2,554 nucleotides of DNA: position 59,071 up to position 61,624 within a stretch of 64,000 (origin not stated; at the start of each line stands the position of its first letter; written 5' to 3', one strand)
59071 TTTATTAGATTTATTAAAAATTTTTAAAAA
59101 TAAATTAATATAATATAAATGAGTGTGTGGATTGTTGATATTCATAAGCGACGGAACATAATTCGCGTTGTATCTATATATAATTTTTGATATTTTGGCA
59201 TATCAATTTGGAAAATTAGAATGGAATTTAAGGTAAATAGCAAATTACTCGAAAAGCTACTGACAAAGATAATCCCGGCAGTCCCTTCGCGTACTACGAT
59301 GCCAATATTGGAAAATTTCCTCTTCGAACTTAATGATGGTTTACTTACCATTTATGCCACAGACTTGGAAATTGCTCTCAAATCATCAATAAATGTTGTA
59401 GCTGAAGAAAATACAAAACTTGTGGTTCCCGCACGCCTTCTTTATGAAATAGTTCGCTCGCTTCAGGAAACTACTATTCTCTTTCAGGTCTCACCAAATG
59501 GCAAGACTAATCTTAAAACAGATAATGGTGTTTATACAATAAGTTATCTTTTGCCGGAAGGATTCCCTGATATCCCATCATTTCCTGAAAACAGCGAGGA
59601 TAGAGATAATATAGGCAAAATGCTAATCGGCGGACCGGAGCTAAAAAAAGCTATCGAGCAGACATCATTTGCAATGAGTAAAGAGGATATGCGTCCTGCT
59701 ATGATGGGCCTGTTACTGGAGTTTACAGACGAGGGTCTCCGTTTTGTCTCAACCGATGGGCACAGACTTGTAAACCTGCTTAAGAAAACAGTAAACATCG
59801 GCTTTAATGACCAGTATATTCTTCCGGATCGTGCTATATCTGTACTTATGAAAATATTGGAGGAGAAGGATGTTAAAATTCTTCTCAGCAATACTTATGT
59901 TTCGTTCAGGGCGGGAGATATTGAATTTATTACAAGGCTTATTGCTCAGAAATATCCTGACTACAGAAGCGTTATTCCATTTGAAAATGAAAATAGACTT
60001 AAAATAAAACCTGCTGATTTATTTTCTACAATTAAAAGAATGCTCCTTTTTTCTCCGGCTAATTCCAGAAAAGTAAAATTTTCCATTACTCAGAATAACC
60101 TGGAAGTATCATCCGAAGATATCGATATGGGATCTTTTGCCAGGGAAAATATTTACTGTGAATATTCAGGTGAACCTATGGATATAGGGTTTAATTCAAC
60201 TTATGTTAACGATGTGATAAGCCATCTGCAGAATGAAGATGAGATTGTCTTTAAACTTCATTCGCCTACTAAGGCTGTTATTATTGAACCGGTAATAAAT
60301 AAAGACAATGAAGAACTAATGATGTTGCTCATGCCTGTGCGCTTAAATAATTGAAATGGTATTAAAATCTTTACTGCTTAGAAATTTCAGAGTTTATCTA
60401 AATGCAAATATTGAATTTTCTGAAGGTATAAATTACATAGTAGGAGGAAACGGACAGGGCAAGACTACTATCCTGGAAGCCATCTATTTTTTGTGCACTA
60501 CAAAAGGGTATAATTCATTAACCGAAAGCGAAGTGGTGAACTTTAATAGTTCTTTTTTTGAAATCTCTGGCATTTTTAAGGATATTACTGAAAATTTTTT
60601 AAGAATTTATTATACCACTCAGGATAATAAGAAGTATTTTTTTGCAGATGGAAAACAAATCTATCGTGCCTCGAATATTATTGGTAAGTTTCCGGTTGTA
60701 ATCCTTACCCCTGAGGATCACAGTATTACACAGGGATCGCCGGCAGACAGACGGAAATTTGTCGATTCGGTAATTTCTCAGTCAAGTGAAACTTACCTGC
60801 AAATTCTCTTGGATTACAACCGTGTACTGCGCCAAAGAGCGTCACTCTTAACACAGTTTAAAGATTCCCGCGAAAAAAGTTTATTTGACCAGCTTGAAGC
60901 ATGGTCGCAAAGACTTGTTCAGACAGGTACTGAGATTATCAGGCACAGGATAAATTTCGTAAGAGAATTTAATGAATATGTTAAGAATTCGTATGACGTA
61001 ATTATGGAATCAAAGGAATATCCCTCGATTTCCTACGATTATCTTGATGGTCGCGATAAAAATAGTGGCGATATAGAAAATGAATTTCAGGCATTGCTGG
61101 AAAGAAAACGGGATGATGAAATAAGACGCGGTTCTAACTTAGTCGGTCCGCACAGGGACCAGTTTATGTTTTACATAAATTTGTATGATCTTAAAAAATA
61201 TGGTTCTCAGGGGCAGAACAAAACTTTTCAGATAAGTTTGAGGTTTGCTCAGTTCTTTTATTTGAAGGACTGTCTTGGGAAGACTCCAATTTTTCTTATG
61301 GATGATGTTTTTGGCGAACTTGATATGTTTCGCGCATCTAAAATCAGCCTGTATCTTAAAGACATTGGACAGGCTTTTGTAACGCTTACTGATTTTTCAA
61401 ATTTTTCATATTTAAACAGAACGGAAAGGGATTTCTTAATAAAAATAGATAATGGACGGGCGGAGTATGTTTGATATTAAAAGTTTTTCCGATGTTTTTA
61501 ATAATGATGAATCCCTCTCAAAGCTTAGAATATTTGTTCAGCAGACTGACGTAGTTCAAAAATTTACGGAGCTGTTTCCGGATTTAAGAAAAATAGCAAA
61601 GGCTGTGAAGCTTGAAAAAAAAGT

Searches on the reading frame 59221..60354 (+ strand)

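Call 58: search_protein_families(library=pfam, proteins=[window:59221-60354:+], max_evalue=0.01)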
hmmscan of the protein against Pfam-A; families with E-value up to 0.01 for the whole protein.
window:59221-60354:+ (377 aa): 4 families
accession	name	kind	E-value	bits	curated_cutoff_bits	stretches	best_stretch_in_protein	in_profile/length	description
PF02767.21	DNA_pol3_beta_2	-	2.2e-29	102.5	27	2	140-247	6-116/116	DNA polymerase III beta subunit, central domain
PF00712.24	DNA_pol3_beta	-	1.5e-27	96.6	24.4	2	1-118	1-119/120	DNA polymerase III beta subunit, N-terminal domain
PF02768.20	DNA_pol3_beta_3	-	1.7e-20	73.4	27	1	249-368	1-118/121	DNA polymerase III beta subunit, C-terminal domain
PF01886.21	DUF61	-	0.0063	17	27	0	6-88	44-127/127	Protein of unknown function DUF61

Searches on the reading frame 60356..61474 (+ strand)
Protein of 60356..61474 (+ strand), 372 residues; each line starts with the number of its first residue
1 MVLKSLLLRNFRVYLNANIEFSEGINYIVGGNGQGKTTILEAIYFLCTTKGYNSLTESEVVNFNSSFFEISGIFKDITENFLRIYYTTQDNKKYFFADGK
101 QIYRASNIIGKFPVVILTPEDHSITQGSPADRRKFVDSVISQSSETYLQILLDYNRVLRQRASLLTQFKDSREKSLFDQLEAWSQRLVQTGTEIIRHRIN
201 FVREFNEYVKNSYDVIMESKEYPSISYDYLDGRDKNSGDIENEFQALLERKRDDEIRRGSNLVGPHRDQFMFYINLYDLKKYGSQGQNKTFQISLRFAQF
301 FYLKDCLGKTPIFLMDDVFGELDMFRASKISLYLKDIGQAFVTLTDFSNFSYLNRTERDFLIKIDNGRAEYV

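Call 58: search_protein_families(library=pfam, proteins=[window:60356-61474:+], max_evalue=0.01)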
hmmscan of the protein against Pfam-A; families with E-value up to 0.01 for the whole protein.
window:60356-61474:+ (372 aa): 6 families
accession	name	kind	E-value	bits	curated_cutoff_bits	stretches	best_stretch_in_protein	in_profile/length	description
PF02463.25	SMC_N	-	1.3e-16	61.2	40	1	3-343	2-195/220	RecF/RecN/SMC N terminal domain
PF13476.12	AAA_23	-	3.3e-16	60.9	27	1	5-185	1-161/201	AAA domain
PF13175.12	AAA_15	-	1.3e-15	58.4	32.1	1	1-233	1-165/374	AAA ATPase domain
PF13555.12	AAA_29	-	0.00013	22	27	1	3-53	1-55/61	P-loop containing region of AAA domain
PF13304.12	AAA_21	-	0.00041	21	27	1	25-103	1-83/304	AAA domain, putative AbiEii toxin, Type IV TA system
PF00005.33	ABC_tran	-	0.0024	18.9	25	1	25-58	13-47/137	ABC transporter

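Call 69: find_encoding_contigs(protein=window:60356-61474:+, flank=10000, max_places=3)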
Protein window:60356-61474:+ (372 aa): 4 contigs read that carry it; 2 places shown.
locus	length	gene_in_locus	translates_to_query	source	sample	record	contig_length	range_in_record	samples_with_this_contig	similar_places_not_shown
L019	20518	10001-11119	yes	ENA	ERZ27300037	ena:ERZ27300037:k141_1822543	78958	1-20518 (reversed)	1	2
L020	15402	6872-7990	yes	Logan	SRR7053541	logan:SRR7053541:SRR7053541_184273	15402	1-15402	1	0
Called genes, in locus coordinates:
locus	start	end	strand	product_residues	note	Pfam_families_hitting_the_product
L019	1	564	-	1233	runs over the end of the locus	PF02574:S-methyl_trans, PF00809:Pterin_bind, PF02607:B12-binding_2, PF02310:B12-binding, PF02965:Met_synt_B12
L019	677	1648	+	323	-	PF01073:3Beta_HSD, PF01370:Epimerase, PF04321:RmlD_sub_bind (faint), PF16363:GDP_Man_Dehyd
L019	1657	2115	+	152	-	PF00293:NUDIX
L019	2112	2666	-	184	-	PF00293:NUDIX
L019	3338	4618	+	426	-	PF00072:Response_reg, PF02518:HATPase_c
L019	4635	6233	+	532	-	PF00072:Response_reg, PF07536:HWE_HK (weak), PF07568:HisKA_2, PF13581:HATPase_c_2 (weak), PF02518:HATPase_c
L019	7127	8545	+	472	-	PF11638:DnaA_N, PF00308:Bac_DnaA, PF01695:IstB_IS21 (weak), PF08299:Bac_DnaA_C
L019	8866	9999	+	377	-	PF00712:DNA_pol3_beta, PF02767:DNA_pol3_beta_2, PF02768:DNA_pol3_beta_3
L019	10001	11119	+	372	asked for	PF02463:SMC_N, PF13175:AAA_15, PF13476:AAA_23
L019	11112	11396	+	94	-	PF05258:DciA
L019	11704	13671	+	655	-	PF02518:HATPase_c, PF00204:DNA_gyraseB, PF01751:Toprim, PF00986:DNA_gyraseB_C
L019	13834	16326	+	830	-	PF00521:DNA_topoisoIV, PF03989:DNA_gyraseA_C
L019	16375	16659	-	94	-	-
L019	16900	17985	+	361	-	PF03462:PCRF, PF00472:RF-1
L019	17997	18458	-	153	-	PF00072:Response_reg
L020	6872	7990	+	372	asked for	PF02463:SMC_N, PF13175:AAA_15, PF13476:AAA_23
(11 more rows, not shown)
